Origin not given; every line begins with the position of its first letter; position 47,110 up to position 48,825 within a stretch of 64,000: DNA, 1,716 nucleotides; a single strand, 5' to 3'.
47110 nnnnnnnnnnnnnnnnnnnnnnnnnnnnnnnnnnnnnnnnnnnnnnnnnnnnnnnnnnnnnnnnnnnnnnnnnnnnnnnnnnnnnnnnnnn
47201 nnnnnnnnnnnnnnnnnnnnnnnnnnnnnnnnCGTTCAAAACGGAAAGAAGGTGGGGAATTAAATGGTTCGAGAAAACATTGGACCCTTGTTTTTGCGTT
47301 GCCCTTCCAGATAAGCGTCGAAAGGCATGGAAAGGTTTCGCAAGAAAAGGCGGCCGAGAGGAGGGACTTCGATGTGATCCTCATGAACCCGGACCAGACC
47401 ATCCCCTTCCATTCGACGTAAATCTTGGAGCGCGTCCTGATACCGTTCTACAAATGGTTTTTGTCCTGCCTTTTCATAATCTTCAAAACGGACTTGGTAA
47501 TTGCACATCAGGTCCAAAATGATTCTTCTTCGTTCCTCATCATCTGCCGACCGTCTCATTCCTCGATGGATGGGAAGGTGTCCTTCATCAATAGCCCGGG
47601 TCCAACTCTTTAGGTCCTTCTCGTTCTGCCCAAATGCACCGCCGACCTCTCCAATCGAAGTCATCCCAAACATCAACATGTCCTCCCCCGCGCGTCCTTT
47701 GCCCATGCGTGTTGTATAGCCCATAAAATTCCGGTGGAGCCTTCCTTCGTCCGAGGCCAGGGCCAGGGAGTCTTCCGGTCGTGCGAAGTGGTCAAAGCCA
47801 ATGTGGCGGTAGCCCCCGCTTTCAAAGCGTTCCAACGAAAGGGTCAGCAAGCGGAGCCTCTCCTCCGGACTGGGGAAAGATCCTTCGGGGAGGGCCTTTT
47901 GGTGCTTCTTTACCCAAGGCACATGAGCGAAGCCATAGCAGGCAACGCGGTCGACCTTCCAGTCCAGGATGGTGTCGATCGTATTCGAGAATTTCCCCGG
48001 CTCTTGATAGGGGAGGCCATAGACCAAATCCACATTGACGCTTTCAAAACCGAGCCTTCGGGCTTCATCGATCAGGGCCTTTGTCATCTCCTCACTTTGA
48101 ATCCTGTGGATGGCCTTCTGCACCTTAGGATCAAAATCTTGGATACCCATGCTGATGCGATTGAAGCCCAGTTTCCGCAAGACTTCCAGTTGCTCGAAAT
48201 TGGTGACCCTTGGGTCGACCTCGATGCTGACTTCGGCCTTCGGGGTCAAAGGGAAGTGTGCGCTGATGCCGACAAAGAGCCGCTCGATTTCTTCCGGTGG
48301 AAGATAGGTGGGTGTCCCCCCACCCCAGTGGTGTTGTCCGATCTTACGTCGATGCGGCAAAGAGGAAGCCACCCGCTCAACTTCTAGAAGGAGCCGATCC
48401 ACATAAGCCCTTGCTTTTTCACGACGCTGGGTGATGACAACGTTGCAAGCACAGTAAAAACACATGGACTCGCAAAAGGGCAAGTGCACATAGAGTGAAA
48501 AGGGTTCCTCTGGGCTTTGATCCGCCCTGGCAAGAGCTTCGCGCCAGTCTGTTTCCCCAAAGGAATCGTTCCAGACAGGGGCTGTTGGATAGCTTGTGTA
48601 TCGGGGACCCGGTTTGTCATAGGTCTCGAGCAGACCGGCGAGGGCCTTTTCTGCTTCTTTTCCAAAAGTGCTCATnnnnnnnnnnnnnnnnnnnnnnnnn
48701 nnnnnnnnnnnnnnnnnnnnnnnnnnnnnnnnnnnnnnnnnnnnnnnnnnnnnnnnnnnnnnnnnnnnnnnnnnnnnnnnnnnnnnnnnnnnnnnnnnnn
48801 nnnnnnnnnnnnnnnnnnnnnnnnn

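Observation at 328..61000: Oriented, hyper-abundant word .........(AT) written through genes in all three reading frames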

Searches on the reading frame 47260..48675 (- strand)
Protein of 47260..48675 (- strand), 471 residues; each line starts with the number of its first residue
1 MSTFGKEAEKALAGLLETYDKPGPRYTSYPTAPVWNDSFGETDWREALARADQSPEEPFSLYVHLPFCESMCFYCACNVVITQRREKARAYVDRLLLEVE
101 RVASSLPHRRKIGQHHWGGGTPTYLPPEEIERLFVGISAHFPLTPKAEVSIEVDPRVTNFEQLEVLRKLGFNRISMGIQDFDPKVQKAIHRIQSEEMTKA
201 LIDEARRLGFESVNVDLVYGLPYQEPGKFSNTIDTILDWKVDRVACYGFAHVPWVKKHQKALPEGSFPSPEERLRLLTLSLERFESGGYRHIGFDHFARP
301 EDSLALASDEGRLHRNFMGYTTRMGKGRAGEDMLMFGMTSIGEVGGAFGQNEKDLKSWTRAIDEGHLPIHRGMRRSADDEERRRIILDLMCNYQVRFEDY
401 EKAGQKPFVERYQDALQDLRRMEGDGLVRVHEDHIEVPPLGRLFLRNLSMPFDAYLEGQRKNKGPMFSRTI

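Call 18: find_homologous_proteins(query=window:47260-48675:-, max_evalue=1e-60)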
Query window:47260-48675:- (471 aa): 7995 proteins with E <= 1e-60 among 8000 candidates; the best 120 are listed.
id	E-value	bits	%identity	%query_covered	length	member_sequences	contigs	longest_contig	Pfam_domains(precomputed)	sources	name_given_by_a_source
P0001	0.0e+0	1102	100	100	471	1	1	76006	PF04055.28,PF06969.23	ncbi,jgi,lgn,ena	-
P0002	2.9e-281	951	86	100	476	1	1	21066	PF04055.28,PF06969.23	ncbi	-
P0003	8.8e-281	950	86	100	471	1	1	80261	PF04055.28,PF06969.23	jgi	jgi:oxygen-independent coproporphyrinogen-3 oxidase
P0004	7.3e-275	930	83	100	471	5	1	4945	PF04055.28,PF06969.23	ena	-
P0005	1.1e-209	715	66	97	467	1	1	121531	PF04055.28,PF06969.23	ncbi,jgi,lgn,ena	-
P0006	1.2e-206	705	66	97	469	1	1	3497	PF04055.28,PF06969.23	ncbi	-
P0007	2.7e-196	671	61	97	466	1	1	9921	PF04055.28,PF06969.23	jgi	-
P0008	3.2e-193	661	60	97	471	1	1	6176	PF04055.28,PF06969.23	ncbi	-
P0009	3.6e-192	658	61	97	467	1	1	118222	PF04055.28,PF06969.23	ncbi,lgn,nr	ncbi:MAG: oxygen-independent coproporphyrinogen III oxidase [Planctomycetota bacterium]|nr:MAG: oxyg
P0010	2.7e-190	651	60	97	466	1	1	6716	PF04055.28,PF06969.23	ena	-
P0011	1.1e-189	649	59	97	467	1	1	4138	PF04055.28,PF06969.23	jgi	jgi:oxygen-independent coproporphyrinogen III oxidase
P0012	3.6e-188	644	59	97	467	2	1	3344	PF04055.28,PF06969.23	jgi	-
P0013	3.8e-188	644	57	100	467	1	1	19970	PF04055.28,PF06969.23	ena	-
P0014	5.0e-187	641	60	97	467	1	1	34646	PF04055.28,PF06969.23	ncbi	ncbi:MAG: oxygen-independent coproporphyrinogen III oxidase [Planctomycetota bacterium]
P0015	7.3e-187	640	59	100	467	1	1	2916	PF04055.28,PF06969.23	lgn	-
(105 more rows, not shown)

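Call 20: find_encoding_contigs(protein=P0003, flank=10000, max_places=4)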
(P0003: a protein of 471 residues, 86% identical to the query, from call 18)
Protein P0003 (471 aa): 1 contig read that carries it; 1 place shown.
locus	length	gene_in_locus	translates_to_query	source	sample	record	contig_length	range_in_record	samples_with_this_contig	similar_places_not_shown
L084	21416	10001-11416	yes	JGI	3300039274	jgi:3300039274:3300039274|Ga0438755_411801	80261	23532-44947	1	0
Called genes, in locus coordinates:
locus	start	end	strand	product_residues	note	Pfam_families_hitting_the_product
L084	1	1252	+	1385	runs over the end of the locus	-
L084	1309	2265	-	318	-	PF12740:PETase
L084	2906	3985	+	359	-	PF05201:GlutR_N, PF01488:Shikimate_DH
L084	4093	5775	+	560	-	PF01379:Porphobil_deam, PF02602:HEM4 (faint)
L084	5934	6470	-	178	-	-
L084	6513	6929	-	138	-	-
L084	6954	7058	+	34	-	-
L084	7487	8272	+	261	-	PF00512:HisKA, PF02518:HATPase_c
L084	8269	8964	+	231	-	PF00072:Response_reg, PF00486:Trans_reg_C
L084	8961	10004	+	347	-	PF01208:URO-D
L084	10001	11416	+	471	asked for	PF04055:Radical_SAM, PF06969:HemN_C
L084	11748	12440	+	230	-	PF00762:Ferrochelatase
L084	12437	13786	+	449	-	PF01266:DAO (faint), PF01593:Amino_oxidase, PF13450:NAD_binding_8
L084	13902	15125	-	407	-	PF10509:GalKase_gal_bdg, PF00288:GHMP_kinases_N, PF08544:GHMP_kinases_C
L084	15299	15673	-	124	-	-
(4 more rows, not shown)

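Call 21: find_encoding_contigs(protein=P0002, flank=10000, max_places=4)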
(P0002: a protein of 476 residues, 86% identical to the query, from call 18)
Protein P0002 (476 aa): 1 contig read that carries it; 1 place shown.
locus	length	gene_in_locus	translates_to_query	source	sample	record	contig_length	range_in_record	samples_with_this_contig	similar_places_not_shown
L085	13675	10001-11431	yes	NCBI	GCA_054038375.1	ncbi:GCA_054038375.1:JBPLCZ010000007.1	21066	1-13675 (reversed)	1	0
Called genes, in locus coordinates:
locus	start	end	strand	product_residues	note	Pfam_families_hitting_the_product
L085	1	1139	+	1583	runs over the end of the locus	-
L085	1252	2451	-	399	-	PF12740:PETase, PF12146:Hydrolase_4 (faint)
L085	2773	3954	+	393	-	PF05201:GlutR_N, PF01488:Shikimate_DH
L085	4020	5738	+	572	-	PF01379:Porphobil_deam, PF02602:HEM4 (faint)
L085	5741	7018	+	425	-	PF00202:Aminotran_3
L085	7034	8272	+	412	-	PF00512:HisKA, PF02518:HATPase_c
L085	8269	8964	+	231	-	PF00072:Response_reg, PF00486:Trans_reg_C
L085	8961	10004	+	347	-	PF01208:URO-D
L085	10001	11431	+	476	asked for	PF04055:Radical_SAM, PF06969:HemN_C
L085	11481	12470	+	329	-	PF00762:Ferrochelatase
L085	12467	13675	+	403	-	?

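Call 22: find_encoding_contigs(protein=P0005, flank=10000, max_places=4)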
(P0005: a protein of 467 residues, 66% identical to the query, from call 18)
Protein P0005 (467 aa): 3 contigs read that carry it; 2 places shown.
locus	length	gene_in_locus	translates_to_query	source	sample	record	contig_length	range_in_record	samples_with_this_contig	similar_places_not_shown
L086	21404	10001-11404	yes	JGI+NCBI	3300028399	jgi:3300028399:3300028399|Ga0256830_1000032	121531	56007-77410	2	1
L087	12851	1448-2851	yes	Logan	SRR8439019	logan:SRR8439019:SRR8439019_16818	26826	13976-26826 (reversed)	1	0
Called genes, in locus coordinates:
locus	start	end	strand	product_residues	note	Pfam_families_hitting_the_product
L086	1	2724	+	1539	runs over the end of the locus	-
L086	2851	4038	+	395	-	PF05201:GlutR_N, PF01488:Shikimate_DH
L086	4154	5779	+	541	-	PF01379:Porphobil_deam, PF03900:Porphobil_deamC, PF02602:HEM4 (faint)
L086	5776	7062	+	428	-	PF00202:Aminotran_3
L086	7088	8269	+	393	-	PF00512:HisKA, PF02518:HATPase_c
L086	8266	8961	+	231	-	PF00072:Response_reg, PF00486:Trans_reg_C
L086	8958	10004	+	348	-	PF01208:URO-D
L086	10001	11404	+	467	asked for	PF04055:Radical_SAM, PF06969:HemN_C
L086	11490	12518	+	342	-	PF00762:Ferrochelatase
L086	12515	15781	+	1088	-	PF01593:Amino_oxidase, PF13450:NAD_binding_8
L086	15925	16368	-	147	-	-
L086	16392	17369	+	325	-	PF02517:Rce1-like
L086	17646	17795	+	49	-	-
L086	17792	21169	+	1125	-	PF00069:Pkinase, PF07714:PK_Tyr_Ser-Thr, PF23414:Beta-prop_EML_2, PF23381:Beta-prop_IFT122_1st, PF25173:Beta-prop_WDR3_1st, PF24814:WD40_Prp19, PF24817:WD40_WDHD1_1st, PF25174:Beta-prop_THOC3, +26 more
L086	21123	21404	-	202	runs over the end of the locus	PF04542:Sigma70_r2, PF07638:Sigma70_ECF (weak), PF08281:Sigma70_r4_2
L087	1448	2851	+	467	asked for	PF04055:Radical_SAM, PF06969:HemN_C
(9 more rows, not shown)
